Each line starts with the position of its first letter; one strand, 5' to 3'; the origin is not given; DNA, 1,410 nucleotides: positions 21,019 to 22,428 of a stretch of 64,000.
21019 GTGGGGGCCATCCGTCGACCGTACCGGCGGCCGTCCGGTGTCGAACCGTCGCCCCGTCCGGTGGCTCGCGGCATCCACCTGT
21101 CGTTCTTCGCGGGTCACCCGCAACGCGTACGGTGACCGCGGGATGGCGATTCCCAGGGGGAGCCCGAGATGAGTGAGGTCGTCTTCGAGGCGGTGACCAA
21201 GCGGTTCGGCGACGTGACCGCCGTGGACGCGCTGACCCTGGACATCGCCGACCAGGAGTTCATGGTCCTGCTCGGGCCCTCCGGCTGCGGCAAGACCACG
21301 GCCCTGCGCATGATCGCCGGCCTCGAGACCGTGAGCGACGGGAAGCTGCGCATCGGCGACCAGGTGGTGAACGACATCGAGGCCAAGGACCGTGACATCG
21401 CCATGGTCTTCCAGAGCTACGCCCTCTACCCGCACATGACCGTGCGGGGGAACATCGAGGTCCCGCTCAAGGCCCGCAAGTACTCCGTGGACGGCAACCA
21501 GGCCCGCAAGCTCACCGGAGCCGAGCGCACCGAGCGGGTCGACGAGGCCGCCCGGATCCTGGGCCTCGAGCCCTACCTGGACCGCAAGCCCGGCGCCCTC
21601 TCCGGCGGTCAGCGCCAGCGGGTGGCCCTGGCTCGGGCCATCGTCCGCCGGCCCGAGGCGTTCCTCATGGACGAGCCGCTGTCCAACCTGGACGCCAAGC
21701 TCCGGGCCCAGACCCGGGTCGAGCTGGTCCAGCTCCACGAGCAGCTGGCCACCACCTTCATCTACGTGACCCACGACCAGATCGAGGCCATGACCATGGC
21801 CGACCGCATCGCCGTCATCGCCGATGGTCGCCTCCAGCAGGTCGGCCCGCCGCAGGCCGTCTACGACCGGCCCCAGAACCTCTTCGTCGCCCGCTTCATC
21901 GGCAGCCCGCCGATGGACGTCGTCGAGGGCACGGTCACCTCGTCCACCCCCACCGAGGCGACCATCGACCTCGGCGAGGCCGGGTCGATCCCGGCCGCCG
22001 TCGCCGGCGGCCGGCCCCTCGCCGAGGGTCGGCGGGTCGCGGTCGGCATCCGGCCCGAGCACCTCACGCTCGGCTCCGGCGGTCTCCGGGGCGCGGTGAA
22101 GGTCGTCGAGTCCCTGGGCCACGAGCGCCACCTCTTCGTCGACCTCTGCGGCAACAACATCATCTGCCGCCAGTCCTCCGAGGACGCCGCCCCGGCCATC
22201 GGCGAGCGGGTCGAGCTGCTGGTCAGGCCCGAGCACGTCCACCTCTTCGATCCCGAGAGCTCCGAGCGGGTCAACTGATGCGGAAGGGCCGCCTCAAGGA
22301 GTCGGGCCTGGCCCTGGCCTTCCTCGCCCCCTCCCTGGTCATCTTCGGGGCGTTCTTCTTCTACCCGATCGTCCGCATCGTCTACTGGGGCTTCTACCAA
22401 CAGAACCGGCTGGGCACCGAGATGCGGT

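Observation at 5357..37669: Family of eight palindromic elements, each exactly 54 nt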

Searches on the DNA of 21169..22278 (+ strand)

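Call 30: search_with_rna_model(model_id=R1, sources=[L003, L004, L005, L006, L007, L008, L010, L011, L012, L013, L014, L015, L016, L017, L018, L019, L020, L021, L022, L023, L024, L025, L026, L027, L029, L030, L031, L032, L034, L035, L036, L037, L039, L040, L041, L042, L043, L044, L045, L046, L047, L048, L049, L050, L051, L052, L053, L054, L055, L056, L057, L058, L059, L060, L062, L063, L064, L065, L066, L067, L068, L069, L070, L071, L073, L074, L076, L077, L078, L079, L081, L082, L083, L084, L085, L086, L087, L088, L089, L090, L091, L092, L093, L095, L096, L097, L098, L099, L100, L101, L102, L103, L104, L105, L106, L107, L001, L002], max_evalue=0.001)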
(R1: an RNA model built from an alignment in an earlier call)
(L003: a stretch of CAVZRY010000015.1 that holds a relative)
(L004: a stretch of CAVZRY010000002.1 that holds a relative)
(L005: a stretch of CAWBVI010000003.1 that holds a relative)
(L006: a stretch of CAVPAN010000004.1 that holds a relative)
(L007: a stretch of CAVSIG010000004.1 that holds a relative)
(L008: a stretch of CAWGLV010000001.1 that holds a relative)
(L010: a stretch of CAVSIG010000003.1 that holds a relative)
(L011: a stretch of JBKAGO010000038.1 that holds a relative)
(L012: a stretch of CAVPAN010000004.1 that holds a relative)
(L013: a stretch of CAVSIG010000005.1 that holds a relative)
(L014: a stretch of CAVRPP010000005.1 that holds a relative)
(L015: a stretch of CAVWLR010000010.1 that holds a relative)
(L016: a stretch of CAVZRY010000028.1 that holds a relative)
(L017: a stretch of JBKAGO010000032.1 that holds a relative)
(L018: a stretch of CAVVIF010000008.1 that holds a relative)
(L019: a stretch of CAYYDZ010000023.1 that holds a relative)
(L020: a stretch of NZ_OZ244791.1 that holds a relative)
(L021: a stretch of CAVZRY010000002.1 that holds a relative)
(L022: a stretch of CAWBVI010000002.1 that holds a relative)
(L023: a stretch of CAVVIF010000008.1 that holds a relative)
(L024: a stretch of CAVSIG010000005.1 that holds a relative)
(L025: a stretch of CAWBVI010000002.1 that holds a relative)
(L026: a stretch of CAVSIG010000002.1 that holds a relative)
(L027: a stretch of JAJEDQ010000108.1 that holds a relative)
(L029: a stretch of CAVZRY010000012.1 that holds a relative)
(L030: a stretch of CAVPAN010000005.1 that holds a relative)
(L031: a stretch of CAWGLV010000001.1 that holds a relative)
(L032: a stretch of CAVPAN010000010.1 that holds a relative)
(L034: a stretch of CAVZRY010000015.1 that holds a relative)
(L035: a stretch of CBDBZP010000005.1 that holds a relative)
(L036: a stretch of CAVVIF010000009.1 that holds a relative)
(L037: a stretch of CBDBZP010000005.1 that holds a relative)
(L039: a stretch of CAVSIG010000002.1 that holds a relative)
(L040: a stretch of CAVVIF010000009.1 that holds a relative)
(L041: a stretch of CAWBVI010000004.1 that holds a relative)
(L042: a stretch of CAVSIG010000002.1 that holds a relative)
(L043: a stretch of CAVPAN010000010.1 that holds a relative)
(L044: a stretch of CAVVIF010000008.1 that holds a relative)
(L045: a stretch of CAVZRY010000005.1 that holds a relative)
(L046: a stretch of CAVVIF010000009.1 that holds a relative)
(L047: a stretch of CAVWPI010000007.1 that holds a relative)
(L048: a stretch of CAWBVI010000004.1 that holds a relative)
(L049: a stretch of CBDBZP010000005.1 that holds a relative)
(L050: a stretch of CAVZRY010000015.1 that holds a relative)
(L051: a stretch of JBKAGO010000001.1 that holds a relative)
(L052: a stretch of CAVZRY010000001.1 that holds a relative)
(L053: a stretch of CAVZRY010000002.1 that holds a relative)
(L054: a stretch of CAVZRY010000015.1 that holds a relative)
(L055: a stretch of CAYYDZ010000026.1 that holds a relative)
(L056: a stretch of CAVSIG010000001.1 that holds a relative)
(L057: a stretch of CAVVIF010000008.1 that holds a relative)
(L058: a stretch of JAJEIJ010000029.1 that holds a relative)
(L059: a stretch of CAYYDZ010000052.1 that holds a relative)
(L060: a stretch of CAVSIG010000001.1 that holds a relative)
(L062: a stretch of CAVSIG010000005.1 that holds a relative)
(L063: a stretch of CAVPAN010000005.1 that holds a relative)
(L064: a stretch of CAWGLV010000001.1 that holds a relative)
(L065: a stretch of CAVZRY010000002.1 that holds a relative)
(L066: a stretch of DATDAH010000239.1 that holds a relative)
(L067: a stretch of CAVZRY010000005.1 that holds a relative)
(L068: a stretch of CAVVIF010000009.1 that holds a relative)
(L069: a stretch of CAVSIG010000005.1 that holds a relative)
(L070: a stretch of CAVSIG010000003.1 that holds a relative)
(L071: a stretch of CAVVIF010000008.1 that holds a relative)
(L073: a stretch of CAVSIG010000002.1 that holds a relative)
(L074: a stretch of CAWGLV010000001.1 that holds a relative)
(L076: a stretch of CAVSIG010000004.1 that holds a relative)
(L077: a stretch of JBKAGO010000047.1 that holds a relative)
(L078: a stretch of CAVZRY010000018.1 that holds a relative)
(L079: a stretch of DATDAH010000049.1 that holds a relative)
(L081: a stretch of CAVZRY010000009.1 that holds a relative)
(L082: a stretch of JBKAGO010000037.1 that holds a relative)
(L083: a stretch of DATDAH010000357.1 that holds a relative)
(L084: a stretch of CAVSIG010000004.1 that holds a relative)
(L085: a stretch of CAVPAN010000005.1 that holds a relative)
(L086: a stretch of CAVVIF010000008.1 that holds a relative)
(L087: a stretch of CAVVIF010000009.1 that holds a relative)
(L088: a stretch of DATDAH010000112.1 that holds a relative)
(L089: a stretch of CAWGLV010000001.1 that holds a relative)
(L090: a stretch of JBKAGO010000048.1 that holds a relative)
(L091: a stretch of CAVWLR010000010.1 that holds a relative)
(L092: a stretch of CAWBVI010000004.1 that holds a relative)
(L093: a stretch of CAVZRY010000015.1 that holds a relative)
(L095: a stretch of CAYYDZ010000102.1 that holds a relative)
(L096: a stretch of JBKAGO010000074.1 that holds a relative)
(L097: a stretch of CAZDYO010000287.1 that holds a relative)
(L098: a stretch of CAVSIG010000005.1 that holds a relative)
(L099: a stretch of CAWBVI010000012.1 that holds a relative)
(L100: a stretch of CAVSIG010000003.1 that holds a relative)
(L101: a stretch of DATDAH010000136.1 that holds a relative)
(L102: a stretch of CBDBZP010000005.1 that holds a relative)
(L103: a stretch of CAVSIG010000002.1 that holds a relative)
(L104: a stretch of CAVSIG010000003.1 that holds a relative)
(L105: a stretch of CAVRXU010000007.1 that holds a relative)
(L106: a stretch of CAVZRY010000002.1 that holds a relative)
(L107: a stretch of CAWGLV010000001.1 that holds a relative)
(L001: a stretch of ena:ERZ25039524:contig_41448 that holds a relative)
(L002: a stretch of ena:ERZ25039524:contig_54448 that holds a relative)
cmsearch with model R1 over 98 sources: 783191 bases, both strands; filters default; matches with E-value up to 0.001: 273.
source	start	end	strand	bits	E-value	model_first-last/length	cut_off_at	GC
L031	7027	7080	-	79.7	5.5e-20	1-54/54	no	0.7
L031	7027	7080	+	78.9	9.9e-20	1-54/54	no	0.7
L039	2383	2436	+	77.9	1.9e-19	1-54/54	no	0.7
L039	2383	2436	-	77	3.6e-19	1-54/54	no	0.7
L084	2993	3046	+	75.2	1.2e-18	1-54/54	no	0.65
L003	2330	2383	-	75.2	1.2e-18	1-54/54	no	0.69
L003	2330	2383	+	74.8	1.6e-18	1-54/54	no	0.69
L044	5035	5088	+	74.5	1.9e-18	1-54/54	no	0.7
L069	2760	2813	-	74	2.6e-18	1-54/54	no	0.65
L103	7668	7721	-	74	2.7e-18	1-54/54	no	0.67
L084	2993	3046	-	73.7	3.2e-18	1-54/54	no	0.65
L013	5924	5977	-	73.7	3.2e-18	1-54/54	no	0.65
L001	14602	14655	-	73.7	3.3e-18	1-54/54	no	0.7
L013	5924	5977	+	73.5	3.7e-18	1-54/54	no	0.65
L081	5413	5466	-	73.4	3.9e-18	1-54/54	no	0.65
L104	3345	3398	+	73.4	4e-18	1-54/54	no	0.7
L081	5413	5466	+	73.2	4.6e-18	1-54/54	no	0.65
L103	7668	7721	+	73.2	4.6e-18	1-54/54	no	0.67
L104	3345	3398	-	72.6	6.8e-18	1-54/54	no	0.7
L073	7077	7130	-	72.6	7.1e-18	1-54/54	no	0.63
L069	2760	2813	+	72.6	7.1e-18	1-54/54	no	0.65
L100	2849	2902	-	72.4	7.6e-18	1-54/54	no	0.63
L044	5035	5088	-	72.4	7.9e-18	1-54/54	no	0.7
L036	5919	5972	-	72.4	7.9e-18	1-54/54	no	0.63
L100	2849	2902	+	72.3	8.2e-18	1-54/54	no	0.63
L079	7212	7265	-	72.2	9.2e-18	1-54/54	no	0.69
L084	2634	2687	+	72.1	9.3e-18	1-54/54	no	0.65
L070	7575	7628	-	72.1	9.4e-18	1-54/54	no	0.7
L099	5334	5387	+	72.1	9.6e-18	1-54/54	no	0.7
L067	7069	7122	-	71.9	1.1e-17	1-54/54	no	0.7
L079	7212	7265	+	71.8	1.1e-17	1-54/54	no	0.69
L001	14602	14655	+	71.8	1.2e-17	1-54/54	no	0.7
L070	7575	7628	+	71.7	1.2e-17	1-54/54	no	0.7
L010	4063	4116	-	71.7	1.3e-17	1-54/54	no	0.63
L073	7077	7130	+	71.6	1.4e-17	1-54/54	no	0.63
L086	4508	4561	-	71.5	1.4e-17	1-54/54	no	0.65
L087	6940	6993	+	71.3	1.7e-17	1-54/54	no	0.69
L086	4508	4561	+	71.2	1.8e-17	1-54/54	no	0.65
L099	5334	5387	-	71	2e-17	1-54/54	no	0.7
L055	6498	6551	+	70.8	2.3e-17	1-54/54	no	0.61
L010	4063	4116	+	70.6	2.7e-17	1-54/54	no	0.63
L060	7807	7860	-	70.6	2.7e-17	1-54/54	no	0.65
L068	5812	5865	-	70.5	2.9e-17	1-54/54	no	0.63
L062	6463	6516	-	70.4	3e-17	1-54/54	no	0.7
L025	481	534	+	70.4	3.1e-17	1-54/54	no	0.65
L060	7807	7860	+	70.4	3.1e-17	1-54/54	no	0.65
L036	5919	5972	+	70.2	3.5e-17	1-54/54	no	0.63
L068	5812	5865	+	70.1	3.8e-17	1-54/54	no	0.63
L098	3832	3885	+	70.1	3.8e-17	1-54/54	no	0.61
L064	6704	6757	+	70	4.1e-17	1-54/54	no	0.65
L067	7069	7122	+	69.9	4.4e-17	1-54/54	no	0.7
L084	2634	2687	-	69.8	4.4e-17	1-54/54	no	0.65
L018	7891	7944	+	69.8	4.6e-17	1-54/54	no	0.67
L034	4905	4958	+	69.7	4.8e-17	1-54/54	no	0.72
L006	7040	7093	+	69.6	5.1e-17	1-54/54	no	0.61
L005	2256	2309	+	69.6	5.1e-17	1-54/54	no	0.72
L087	6940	6993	-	69.6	5.1e-17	1-54/54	no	0.69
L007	2963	3016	+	69.6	5.2e-17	1-54/54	no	0.69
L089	5288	5341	+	69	7.6e-17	1-54/54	no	0.74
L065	7060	7113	+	69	8e-17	1-54/54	no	0.65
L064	6704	6757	-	69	8.1e-17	1-54/54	no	0.65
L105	1188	1241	+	68.9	8.1e-17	1-54/54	no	0.67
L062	6463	6516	+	68.9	8.1e-17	1-54/54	no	0.7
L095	6998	7051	+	68.9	8.6e-17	1-54/54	no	0.67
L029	5717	5770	-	68.8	9.2e-17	1-54/54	no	0.63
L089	5288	5341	-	68.7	9.3e-17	1-54/54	no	0.74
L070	7443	7497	-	68.7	9.4e-17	1-54/54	no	0.65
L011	5650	5703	+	68.5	1.1e-16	1-54/54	no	0.65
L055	6498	6551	-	68.5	1.1e-16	1-54/54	no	0.61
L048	5612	5665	+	68.4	1.1e-16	1-54/54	no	0.69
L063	7358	7411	+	68.4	1.1e-16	1-54/54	no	0.69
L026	506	559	+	68.4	1.2e-16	1-54/54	no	0.65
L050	1797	1850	-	68.4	1.2e-16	1-54/54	no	0.65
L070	7443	7497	+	68.3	1.2e-16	1-54/54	no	0.65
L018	7891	7944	-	68.2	1.3e-16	1-54/54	no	0.67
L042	1637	1690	+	68.2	1.4e-16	1-54/54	no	0.67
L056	6288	6341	-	68.1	1.4e-16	1-54/54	no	0.67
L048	5612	5665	-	68.1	1.4e-16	1-54/54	no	0.69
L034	4905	4958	-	68.1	1.4e-16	1-54/54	no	0.72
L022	5143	5196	+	68.1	1.5e-16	1-54/54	no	0.7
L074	377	430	+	67.8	1.8e-16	1-54/54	no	0.7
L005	2256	2309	-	67.8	1.8e-16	1-54/54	no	0.72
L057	6198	6251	+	67.7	1.9e-16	1-54/54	no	0.7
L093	5670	5723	+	67.5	2.1e-16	1-54/54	no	0.69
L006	7040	7093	-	67.5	2.2e-16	1-54/54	no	0.61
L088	796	849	-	67.4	2.3e-16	1-54/54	no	0.67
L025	481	534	-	67.4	2.4e-16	1-54/54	no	0.65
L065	7060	7113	-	67.4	2.4e-16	1-54/54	no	0.65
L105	1188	1241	-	67.3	2.4e-16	1-54/54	no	0.67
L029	5717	5770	+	67.3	2.5e-16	1-54/54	no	0.63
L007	2963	3016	-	67.1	2.9e-16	1-54/54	no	0.69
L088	796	849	+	67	3e-16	1-54/54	no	0.67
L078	2218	2271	+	67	3.1e-16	1-54/54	no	0.63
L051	4244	4297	+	66.8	3.5e-16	1-54/54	no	0.61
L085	1516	1569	+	66.7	3.6e-16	1-54/54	no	0.69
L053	5538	5591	+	66.7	3.7e-16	1-54/54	no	0.72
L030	7168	7221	+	66.6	4e-16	1-54/54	no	0.67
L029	5778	5831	+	66.6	4.1e-16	1-54/54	no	0.67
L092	1750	1803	-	66.4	4.6e-16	1-54/54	no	0.7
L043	108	161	-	66.3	4.8e-16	1-54/54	no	0.65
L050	1797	1850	+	66.3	4.9e-16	1-54/54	no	0.65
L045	6133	6186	+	66.3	5e-16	1-54/54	no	0.59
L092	1750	1803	+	66.2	5e-16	1-54/54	no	0.7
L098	3832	3885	-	66.2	5.4e-16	1-54/54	no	0.61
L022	5143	5196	-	66.1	5.5e-16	1-54/54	no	0.7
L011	5650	5703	-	66.1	5.5e-16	1-54/54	no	0.65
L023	3509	3562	+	66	6e-16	1-54/54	no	0.61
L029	5778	5831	-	66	6.1e-16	1-54/54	no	0.67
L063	7358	7411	-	65.9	6.2e-16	1-54/54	no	0.69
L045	6133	6186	-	65.8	6.6e-16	1-54/54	no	0.59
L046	3055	3108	+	65.8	6.8e-16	1-54/54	no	0.63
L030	7168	7221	-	65.7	7.2e-16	1-54/54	no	0.67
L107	4639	4692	+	65.4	8.7e-16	1-54/54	no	0.74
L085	1516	1569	-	65.4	9.2e-16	1-54/54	no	0.69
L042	1637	1690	-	65.3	9.6e-16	1-54/54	no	0.67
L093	5670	5723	-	65.2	1e-15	1-54/54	no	0.69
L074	377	430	-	65.2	1e-15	1-54/54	no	0.7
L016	5974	6027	+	65.1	1.1e-15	1-54/54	no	0.69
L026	506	559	-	65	1.2e-15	1-54/54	no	0.65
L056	6288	6341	+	64.8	1.3e-15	1-54/54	no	0.67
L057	6198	6251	-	64.7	1.4e-15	1-54/54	no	0.7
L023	3509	3562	-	64.7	1.4e-15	1-54/54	no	0.61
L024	2860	2913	-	64.7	1.5e-15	1-54/54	no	0.65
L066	4967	5020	+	64.5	1.6e-15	1-54/54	no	0.7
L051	4244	4297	-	64.5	1.6e-15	1-54/54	no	0.61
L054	5496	5550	+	64.3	1.9e-15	1-54/54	no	0.69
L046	3055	3108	-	64.3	1.9e-15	1-54/54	no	0.63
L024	2860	2913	+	64.2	2e-15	1-54/54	no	0.65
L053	5538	5591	-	64.1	2.1e-15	1-54/54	no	0.72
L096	7671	7724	+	64.1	2.2e-15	1-54/54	no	0.67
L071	737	790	+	64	2.3e-15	1-54/54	no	0.69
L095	6998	7051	-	64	2.3e-15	1-54/54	no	0.67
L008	4239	4292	+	63.9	2.4e-15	1-54/54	no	0.63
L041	2077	2130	+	63.7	2.8e-15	1-54/54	no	0.67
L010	1664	1717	-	63.6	2.9e-15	1-54/54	no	0.61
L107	4639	4692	-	63.6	3e-15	1-54/54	no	0.74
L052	1094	1147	+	63.6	3.1e-15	1-54/54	no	0.67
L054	5496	5550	-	63.6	3.1e-15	1-54/54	no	0.69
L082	4374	4427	+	63.3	3.6e-15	1-54/54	no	0.63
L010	1664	1717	+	63.3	3.6e-15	1-54/54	no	0.61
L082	4374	4427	-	63.2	3.9e-15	1-54/54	no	0.63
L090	6399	6452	-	63.1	4.2e-15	1-54/54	no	0.63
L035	5716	5769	+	63.1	4.3e-15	1-54/54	no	0.67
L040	4197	4250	+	63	4.4e-15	1-54/54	no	0.61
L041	2077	2130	-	63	4.6e-15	1-54/54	no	0.67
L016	5974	6027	-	63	4.7e-15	1-54/54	no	0.69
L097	2320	2372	+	62.6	6.1e-15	1-54/54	no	0.68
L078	2218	2271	-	62.5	6.3e-15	1-54/54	no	0.63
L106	3984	4037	+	62.2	7.7e-15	1-54/54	no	0.63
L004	86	139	+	62.1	8.2e-15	1-54/54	no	0.7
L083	1938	1991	+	61.9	9.2e-15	1-54/54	no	0.67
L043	108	161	+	61.7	1.1e-14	1-54/54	no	0.65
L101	4914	4967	-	61.7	1.1e-14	1-54/54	no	0.61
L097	2320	2372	-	61.7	1.1e-14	1-54/54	no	0.68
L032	368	421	+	61.4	1.3e-14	1-54/54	no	0.7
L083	1938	1991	-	61.4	1.3e-14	1-54/54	no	0.67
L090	6399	6452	+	61.2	1.5e-14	1-54/54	no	0.63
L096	7671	7724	-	61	1.8e-14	1-54/54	no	0.67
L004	86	139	-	60.8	1.9e-14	1-54/54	no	0.7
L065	876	929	-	60.6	2.3e-14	1-54/54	no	0.7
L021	5189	5243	+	60.6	2.3e-14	1-54/54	no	0.69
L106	3984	4037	-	60.5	2.4e-14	1-54/54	no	0.63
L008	4239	4292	-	60.4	2.6e-14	1-54/54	no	0.63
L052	1094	1147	-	60.4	2.7e-14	1-54/54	no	0.67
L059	719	772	+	60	3.5e-14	1-54/54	no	0.67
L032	368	421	-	59.3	5.6e-14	1-54/54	no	0.7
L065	876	929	+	59.2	5.9e-14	1-54/54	no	0.7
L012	4124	4177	+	59.1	6.1e-14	1-54/54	no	0.67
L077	46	99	-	58.7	8e-14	1-54/54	no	0.63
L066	4967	5020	-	58.7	8.5e-14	1-54/54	no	0.7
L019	930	983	+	58.5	9.2e-14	1-54/54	no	0.65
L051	2130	2183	+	58.4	9.9e-14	1-54/54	no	0.61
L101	4914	4967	+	58.3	1.1e-13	1-54/54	no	0.61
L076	2256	2309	+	57.9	1.5e-13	1-54/54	no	0.67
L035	5716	5769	-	57.8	1.5e-13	1-54/54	no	0.67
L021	5189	5243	-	57.8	1.5e-13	1-54/54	no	0.69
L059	719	772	-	57.7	1.6e-13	1-54/54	no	0.67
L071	737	790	-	57.5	1.9e-13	1-54/54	no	0.69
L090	6337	6390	-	57.4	2e-13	1-54/54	no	0.63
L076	2256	2309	-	57.3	2.1e-13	1-54/54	no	0.67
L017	5733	5786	+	57.2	2.3e-13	1-54/54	no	0.63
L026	445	498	+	57.2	2.3e-13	1-54/54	no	0.65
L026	445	499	-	56.8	3e-13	1-54/54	no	0.65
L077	46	99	+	56.5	3.7e-13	1-54/54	no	0.63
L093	5732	5785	+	56.3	4.1e-13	1-54/54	no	0.69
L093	5732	5785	-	56.3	4.1e-13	1-54/54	no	0.69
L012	4124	4177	-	56.2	4.4e-13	1-54/54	no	0.67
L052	1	51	+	55.9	5.4e-13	4-54/54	5'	0.65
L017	5733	5786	-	55.8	5.9e-13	1-54/54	no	0.63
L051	2130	2183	-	54.8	1.1e-12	1-54/54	no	0.61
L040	4197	4250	-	54.4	1.5e-12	1-54/54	no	0.61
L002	808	861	-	54.3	1.6e-12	1-54/54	no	0.72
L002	808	861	+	53.8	2.2e-12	1-54/54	no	0.72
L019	930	983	-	53.8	2.2e-12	1-54/54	no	0.65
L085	2296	2349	+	53.8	2.3e-12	1-54/54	no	0.61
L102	6770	6822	+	52.7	4.7e-12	1-54/54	no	0.74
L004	147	200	-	52.1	7.2e-12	1-54/54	no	0.7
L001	15521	15574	-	51.4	1.1e-11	1-54/54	no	0.74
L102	6770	6822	-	50.7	1.9e-11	1-54/54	no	0.74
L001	15521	15574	+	50.7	1.9e-11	1-54/54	no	0.74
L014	4800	4852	+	50.5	2.1e-11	1-54/54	no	0.64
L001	11879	11931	+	50.1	2.7e-11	1-54/54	no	0.58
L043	46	99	-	50.1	2.8e-11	1-54/54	no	0.63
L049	2457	2508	-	49.9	3.1e-11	1-54/54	no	0.77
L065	5513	5566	+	49.8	3.5e-11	1-54/54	no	0.72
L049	2457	2508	+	49.6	4e-11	1-54/54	no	0.77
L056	2723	2776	+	49.4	4.3e-11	1-54/54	no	0.65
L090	6337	6390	+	49.4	4.4e-11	1-54/54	no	0.63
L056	2723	2776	-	49.3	4.6e-11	1-54/54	no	0.65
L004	147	200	+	49.3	4.9e-11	1-54/54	no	0.7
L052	3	46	-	49.3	4.9e-11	6-49/54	no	0.68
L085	2296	2349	-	49.2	5.1e-11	1-54/54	no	0.61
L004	6047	6100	+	49.1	5.5e-11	1-54/54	no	0.61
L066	5938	5991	+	49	5.8e-11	1-54/54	no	0.69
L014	4800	4852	-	48.2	1e-10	1-54/54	no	0.64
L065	5513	5566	-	48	1.1e-10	1-54/54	no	0.72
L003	4126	4179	+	47.7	1.4e-10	1-54/54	no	0.65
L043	46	99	+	47.1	2.1e-10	1-54/54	no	0.63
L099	6506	6559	-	46.6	3e-10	1-54/54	no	0.69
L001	521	574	+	45.5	6.2e-10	1-54/54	no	0.59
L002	3932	3985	+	45.5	6.2e-10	1-54/54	no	0.59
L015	5313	5365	-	45.1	7.9e-10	1-54/54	no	0.66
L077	108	161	+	44.2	1.5e-09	1-54/54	no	0.59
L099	6511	6554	+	43.5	2.4e-09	6-49/54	no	0.7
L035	4169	4221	-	42.7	4.1e-09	1-54/54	no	0.58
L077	2316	2369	+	42.7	4.1e-09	1-54/54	no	0.69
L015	5313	5365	+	42.6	4.3e-09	1-54/54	no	0.66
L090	1367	1412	+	42.1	6e-09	5-50/54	no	0.63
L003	4126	4179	-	41.8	7.4e-09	1-54/54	no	0.65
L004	6047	6100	-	41.6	8.8e-09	1-54/54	no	0.61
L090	1370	1409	-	39.8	3e-08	8-47/54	no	0.65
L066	5938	5991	-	39.2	4.4e-08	1-54/54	no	0.69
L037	2387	2439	-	38.6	6.7e-08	1-54/54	no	0.74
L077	2316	2369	-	38.4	7.4e-08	1-54/54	no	0.69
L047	2854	2906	-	38.3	8.2e-08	1-54/54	no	0.7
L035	4169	4221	+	38.2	8.8e-08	1-54/54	no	0.58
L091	3958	4010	-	38.1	9.1e-08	1-54/54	no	0.68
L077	108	161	-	37.9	1.1e-07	1-54/54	no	0.59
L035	7867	7921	-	36.9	2.1e-07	1-54/54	no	0.69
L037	2387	2439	+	36.4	3e-07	1-54/54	no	0.74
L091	3958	4010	+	36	3.9e-07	1-54/54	no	0.68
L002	15301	15353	+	36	3.9e-07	1-54/54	no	0.55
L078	1095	1148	-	35.2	6.7e-07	1-54/54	no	0.76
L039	6220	6273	-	34.7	9.3e-07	1-54/54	no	0.63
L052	7744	7797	-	34.5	1.1e-06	1-54/54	no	0.76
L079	732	784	+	33.2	2.5e-06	1-54/54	no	0.68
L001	11887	11923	-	32.7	3.5e-06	9-46/54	no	0.62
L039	6220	6273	+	32.1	5.4e-06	1-54/54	no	0.63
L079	732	784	-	32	5.7e-06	1-54/54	no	0.68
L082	3764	3805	-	31.8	6.7e-06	7-48/54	no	0.62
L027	6394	6438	+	31.6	7.5e-06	1-54/54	no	0.67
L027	6394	6438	-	31.5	7.8e-06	1-54/54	no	0.67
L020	7940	7984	-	31.5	8.2e-06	1-54/54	no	0.67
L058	5542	5586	-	31.5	8.2e-06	1-54/54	no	0.67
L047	2854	2906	+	31.4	8.4e-06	1-54/54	no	0.7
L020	7940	7984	+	31.4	8.6e-06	1-54/54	no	0.67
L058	5542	5586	+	31.4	8.6e-06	1-54/54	no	0.67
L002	15301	15348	-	31.2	1e-05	1-54/54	no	0.56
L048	4623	4675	+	31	1.2e-05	1-54/54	no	0.58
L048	4623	4675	-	30.9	1.2e-05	1-54/54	no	0.58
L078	1095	1148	+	30.1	2e-05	1-54/54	no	0.76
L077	2440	2493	+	29.8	2.6e-05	1-54/54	no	0.67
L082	3764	3805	+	28.4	6.4e-05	7-48/54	no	0.62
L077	2447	2486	-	28.4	6.6e-05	8-47/54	no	0.68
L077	2378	2431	+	27.8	9.9e-05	1-54/54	no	0.67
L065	3674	3727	+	27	0.00017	1-54/54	no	0.63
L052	7744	7797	+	26.9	0.00018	1-54/54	no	0.76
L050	4304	4357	-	26.7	0.0002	1-54/54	no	0.57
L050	4304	4357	+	26.2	0.00028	1-54/54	no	0.57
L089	4684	4736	-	26.2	0.00029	1-54/54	no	0.58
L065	3674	3727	-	26.2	0.0003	1-54/54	no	0.63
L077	2385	2424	-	25.4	0.00049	8-47/54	no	0.68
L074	1019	1070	+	24.5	0.0009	1-54/54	no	0.65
